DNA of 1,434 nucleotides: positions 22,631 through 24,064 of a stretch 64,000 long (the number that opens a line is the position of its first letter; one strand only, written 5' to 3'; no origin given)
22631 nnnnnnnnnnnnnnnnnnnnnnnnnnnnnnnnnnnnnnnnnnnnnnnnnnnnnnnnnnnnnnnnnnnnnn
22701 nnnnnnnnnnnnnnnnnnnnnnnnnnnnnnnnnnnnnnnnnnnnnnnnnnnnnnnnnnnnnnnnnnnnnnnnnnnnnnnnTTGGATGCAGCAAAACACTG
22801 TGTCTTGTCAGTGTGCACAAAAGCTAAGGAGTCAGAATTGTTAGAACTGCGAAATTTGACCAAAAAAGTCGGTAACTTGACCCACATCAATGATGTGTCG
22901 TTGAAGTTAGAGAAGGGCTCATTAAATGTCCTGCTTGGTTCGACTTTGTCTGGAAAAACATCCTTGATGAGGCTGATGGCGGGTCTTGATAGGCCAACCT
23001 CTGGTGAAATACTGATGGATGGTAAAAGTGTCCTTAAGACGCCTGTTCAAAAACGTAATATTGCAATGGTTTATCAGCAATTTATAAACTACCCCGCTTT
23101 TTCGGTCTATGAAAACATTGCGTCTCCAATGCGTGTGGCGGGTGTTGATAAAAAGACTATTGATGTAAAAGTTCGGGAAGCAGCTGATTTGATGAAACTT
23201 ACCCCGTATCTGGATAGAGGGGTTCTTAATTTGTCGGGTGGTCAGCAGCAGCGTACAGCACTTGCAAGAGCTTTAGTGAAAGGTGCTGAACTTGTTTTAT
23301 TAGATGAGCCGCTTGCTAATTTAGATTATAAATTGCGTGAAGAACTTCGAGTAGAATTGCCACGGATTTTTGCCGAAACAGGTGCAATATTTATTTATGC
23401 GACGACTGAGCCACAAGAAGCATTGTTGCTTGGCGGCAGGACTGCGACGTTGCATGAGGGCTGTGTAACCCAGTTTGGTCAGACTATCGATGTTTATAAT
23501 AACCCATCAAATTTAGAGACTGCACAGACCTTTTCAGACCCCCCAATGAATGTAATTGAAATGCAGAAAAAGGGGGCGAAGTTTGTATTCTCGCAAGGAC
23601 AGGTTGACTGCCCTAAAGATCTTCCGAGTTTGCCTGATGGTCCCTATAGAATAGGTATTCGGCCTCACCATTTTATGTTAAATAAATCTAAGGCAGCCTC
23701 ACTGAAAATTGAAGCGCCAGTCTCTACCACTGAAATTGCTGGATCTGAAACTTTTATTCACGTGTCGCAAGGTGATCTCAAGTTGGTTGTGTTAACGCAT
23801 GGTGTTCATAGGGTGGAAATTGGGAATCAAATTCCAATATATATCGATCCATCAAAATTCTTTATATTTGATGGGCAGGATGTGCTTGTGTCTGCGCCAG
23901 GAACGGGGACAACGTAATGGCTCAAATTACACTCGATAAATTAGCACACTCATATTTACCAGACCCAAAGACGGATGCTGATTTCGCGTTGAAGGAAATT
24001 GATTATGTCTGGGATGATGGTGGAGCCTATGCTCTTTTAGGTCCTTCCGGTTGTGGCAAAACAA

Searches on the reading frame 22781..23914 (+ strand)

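Call 26: search_protein_families(library=pfam, proteins=[window:22781-23914:+], max_evalue=0.001)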
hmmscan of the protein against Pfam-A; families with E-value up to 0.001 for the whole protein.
window:22781-23914:+ (378 aa): 2 families
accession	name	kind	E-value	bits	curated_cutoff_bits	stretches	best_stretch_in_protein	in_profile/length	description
PF00005.33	ABC_tran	-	1.9e-28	100.2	25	1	37-179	2-137/137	ABC transporter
PF08402.16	TOBE_2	-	0.00016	22.1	21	1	291-363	1-76/76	TOBE domain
